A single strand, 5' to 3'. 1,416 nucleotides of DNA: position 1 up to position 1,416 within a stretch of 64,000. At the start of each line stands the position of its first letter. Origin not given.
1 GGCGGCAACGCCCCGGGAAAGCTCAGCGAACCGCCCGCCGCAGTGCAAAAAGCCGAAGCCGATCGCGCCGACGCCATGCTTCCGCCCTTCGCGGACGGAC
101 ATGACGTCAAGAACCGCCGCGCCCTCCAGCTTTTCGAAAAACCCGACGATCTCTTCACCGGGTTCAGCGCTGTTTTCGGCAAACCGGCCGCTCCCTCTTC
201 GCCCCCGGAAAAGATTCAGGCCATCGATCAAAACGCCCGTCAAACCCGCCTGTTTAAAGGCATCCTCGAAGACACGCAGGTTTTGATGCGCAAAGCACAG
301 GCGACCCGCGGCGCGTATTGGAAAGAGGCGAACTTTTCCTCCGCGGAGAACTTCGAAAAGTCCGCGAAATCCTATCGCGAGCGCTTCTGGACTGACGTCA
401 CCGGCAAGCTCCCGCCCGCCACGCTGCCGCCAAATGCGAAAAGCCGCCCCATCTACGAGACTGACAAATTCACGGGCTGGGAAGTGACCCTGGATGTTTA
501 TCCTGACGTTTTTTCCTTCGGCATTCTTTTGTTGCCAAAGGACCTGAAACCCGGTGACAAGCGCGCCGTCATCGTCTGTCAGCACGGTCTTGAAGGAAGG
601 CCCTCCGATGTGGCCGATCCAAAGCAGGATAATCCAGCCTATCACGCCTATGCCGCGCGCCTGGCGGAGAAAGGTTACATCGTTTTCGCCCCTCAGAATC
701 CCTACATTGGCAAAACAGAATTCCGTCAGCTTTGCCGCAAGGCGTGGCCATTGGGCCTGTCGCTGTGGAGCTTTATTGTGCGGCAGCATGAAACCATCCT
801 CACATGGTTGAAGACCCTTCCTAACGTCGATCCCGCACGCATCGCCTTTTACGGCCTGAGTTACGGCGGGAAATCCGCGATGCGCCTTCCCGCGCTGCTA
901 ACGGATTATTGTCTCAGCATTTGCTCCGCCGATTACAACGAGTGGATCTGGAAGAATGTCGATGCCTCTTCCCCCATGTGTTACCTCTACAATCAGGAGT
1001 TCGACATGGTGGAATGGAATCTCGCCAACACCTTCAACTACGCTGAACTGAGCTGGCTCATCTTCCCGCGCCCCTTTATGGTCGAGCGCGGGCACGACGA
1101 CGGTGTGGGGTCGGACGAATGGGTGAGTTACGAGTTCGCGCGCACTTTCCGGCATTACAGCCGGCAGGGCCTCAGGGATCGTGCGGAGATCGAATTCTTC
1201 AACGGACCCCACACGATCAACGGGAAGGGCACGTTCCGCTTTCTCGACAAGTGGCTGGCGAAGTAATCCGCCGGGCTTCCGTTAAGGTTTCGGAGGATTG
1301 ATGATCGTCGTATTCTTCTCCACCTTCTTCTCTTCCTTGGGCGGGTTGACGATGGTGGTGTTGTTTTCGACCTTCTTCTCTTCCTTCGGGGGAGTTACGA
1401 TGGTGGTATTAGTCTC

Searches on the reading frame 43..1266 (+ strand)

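Call 8: search_protein_families(library=pfam, proteins=[window:43-1266:+], max_evalue=0.001)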
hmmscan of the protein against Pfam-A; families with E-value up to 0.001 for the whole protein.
window:43-1266:+ (407 aa): 1 family
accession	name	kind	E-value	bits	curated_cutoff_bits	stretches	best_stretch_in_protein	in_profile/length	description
PF01738.24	DLH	-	0.0001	22.4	21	1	203-283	33-115/217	Dienelactone hydrolase family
